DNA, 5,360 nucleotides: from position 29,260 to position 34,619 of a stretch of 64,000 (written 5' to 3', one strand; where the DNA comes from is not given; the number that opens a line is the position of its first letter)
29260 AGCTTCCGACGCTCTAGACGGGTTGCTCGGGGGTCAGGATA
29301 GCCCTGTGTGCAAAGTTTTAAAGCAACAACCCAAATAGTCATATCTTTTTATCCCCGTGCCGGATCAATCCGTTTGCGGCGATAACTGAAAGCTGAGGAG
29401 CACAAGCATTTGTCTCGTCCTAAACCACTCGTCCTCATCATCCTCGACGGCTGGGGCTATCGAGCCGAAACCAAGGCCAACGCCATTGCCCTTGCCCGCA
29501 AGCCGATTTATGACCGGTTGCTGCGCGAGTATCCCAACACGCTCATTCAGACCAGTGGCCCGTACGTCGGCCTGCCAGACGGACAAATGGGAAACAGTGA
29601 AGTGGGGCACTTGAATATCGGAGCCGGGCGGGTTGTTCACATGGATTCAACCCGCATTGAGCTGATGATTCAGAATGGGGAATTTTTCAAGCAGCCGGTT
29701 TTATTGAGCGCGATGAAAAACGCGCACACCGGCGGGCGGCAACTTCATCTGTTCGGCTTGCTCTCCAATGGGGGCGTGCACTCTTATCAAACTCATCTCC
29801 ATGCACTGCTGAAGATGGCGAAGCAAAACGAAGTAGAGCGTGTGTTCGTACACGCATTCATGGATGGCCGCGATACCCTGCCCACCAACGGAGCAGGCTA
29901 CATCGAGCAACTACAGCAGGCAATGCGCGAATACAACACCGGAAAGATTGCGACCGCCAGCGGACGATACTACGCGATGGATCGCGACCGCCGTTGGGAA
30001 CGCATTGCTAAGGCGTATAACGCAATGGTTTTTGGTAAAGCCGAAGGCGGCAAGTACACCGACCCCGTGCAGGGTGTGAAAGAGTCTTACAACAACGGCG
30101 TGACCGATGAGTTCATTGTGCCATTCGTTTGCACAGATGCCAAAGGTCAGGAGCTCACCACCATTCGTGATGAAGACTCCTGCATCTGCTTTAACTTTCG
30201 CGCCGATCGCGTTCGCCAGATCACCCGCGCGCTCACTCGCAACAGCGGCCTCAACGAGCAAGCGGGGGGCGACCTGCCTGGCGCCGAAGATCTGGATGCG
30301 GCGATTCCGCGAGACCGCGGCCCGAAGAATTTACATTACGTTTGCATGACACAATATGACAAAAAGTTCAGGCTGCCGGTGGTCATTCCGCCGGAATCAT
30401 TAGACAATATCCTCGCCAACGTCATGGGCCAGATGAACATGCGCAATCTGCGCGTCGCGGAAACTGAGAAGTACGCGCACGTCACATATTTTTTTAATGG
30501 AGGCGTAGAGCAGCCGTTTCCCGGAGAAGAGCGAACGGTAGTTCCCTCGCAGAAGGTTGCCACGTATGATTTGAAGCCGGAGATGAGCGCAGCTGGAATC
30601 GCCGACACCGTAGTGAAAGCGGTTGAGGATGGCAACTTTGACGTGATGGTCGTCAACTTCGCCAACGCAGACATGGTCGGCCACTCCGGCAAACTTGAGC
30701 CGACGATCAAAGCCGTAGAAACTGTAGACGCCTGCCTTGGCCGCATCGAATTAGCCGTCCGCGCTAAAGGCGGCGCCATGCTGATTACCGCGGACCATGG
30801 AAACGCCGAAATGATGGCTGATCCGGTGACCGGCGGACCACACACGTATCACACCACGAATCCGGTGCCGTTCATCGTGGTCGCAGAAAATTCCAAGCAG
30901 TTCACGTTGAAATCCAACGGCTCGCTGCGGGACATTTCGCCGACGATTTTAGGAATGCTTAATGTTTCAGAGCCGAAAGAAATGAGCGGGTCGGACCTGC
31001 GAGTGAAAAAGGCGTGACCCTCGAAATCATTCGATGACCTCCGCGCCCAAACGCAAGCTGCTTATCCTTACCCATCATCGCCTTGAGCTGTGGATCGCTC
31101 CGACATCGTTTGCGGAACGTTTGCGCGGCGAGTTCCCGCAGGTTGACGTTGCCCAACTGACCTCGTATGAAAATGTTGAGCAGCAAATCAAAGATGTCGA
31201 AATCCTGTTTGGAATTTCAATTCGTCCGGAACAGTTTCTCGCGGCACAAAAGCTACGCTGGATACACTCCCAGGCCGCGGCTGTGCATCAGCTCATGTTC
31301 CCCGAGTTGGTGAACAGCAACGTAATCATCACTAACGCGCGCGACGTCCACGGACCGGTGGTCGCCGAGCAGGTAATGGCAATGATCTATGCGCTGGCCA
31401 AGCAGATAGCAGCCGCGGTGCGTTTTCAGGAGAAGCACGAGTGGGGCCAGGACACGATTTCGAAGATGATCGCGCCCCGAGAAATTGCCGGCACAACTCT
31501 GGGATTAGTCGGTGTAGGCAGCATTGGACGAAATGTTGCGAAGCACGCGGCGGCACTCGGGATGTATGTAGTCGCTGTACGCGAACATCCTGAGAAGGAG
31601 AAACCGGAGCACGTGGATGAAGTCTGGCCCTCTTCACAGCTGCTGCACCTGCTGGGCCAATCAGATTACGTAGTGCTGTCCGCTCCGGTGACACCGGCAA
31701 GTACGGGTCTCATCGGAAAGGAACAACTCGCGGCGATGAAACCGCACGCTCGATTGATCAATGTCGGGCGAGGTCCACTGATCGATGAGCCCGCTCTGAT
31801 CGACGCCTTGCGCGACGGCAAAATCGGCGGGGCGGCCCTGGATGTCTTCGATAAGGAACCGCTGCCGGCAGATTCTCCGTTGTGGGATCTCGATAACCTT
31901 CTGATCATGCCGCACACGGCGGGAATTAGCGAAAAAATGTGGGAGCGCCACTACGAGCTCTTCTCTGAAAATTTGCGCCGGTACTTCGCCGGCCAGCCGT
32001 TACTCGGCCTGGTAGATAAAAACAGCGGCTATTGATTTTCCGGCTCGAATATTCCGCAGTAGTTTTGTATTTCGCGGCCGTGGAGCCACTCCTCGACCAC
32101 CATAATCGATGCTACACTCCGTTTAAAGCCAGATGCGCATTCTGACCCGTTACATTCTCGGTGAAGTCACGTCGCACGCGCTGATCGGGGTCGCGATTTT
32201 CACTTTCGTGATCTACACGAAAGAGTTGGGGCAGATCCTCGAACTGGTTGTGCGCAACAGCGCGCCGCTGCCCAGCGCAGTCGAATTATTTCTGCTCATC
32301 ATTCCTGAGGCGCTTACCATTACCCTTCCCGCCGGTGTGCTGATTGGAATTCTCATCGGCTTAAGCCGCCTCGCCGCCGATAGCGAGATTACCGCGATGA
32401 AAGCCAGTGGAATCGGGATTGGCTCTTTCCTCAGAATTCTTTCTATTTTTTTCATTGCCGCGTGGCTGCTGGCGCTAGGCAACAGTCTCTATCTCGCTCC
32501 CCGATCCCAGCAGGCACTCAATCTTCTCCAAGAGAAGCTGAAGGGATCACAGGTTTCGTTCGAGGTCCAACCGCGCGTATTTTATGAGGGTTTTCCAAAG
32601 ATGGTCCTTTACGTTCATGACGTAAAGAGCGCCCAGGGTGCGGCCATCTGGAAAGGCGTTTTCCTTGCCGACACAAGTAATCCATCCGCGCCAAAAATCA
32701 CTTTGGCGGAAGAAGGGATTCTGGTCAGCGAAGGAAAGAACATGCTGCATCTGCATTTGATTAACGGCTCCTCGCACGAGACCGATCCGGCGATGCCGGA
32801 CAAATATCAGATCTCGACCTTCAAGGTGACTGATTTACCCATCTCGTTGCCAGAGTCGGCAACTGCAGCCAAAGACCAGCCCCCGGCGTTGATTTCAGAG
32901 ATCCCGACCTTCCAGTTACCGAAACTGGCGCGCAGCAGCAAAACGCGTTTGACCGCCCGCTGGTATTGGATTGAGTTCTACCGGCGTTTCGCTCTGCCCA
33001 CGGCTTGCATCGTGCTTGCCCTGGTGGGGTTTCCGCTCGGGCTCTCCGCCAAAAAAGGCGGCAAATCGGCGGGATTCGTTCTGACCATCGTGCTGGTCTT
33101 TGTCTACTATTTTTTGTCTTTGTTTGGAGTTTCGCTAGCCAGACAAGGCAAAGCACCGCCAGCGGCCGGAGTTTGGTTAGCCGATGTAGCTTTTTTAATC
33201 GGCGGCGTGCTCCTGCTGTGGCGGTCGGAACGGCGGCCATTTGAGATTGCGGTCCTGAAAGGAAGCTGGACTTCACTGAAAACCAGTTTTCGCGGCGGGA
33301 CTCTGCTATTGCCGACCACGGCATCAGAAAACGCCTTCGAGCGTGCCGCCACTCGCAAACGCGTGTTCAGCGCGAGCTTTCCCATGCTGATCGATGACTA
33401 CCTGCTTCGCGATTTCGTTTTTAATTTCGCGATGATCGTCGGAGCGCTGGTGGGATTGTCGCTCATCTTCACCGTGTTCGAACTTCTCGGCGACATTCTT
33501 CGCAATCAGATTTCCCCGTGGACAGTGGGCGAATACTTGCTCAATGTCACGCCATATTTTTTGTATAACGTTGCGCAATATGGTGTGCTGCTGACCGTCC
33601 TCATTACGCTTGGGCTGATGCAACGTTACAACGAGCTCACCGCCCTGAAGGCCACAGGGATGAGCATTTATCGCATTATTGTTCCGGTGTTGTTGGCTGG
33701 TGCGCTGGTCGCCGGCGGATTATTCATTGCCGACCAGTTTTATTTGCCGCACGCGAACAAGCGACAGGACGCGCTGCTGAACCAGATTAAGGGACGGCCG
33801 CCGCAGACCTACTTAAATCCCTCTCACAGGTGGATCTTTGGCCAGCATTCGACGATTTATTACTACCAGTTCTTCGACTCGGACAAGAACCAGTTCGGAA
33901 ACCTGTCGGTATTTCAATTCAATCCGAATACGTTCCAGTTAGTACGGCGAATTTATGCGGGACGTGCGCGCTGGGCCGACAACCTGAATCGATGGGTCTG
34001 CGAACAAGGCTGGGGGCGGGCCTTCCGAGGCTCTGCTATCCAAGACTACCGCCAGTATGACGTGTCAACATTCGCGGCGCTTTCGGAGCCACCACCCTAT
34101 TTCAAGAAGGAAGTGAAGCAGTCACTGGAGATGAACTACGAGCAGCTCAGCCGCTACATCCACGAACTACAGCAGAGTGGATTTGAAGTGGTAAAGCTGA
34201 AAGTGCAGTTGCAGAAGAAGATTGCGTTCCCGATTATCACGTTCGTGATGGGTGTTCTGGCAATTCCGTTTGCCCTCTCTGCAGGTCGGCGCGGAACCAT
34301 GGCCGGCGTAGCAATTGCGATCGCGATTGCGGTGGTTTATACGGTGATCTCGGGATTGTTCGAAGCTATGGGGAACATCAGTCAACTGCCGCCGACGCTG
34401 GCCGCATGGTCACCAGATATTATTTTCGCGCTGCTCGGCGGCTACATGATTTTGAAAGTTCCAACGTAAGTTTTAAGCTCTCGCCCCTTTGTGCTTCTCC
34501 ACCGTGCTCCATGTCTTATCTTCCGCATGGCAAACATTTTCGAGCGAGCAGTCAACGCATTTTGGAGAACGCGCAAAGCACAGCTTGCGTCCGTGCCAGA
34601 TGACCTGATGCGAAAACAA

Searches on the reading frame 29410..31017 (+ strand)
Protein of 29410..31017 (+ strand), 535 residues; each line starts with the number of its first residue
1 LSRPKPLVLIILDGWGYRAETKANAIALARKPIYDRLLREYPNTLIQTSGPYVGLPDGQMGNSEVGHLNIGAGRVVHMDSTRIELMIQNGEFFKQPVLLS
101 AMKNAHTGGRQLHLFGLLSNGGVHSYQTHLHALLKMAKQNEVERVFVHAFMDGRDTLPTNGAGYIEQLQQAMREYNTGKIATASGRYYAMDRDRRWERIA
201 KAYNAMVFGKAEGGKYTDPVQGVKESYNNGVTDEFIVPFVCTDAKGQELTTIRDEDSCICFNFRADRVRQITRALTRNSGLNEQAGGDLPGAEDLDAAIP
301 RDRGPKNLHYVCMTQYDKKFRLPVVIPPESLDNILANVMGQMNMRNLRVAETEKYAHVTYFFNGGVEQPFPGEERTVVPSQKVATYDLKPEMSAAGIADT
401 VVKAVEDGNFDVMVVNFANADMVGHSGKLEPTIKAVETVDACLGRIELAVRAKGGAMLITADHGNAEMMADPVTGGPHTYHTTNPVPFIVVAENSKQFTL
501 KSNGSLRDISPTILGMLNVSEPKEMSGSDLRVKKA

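Call 9: search_protein_families(library=pfam, proteins=[window:29410-31017:+], max_evalue=0.001)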
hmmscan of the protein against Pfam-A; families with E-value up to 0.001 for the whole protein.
window:29410-31017:+ (535 aa): 2 families
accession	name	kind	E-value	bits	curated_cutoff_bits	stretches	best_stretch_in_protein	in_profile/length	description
PF01676.23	Metalloenzyme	-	1.1e-82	277.8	24.3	1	5-519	1-250/252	Metalloenzyme superfamily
PF06415.18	iPGM_N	-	1.3e-82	276.9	27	1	83-318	1-217/217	BPG-independent PGAM N-terminus (iPGM_N)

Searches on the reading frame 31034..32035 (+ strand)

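Call 9: search_protein_families(library=pfam, proteins=[window:31034-32035:+], max_evalue=0.001)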
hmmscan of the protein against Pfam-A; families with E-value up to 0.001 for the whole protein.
window:31034-32035:+ (333 aa): 2 families
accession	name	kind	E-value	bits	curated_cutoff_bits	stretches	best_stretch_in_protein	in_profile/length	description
PF02826.25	2-Hacid_dh_C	-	8.9e-56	188.5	25.1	1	115-296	1-178/178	D-isomer specific 2-hydroxyacid dehydrogenase, NAD binding domain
PF00389.36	2-Hacid_dh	-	0.00025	21.2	24.6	1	30-327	15-133/134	D-isomer specific 2-hydroxyacid dehydrogenase, catalytic domain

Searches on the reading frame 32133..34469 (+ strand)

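Call 9: search_protein_families(library=pfam, proteins=[window:32133-34469:+], max_evalue=0.001)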
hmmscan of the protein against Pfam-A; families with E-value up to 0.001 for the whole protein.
window:32133-34469:+ (778 aa): 1 family
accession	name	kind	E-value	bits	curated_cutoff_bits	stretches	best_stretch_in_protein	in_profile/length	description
PF03739.19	LptF_LptG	-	3.9e-163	543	27.9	2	6-364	1-353/353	Lipopolysaccharide export system permease LptF/LptG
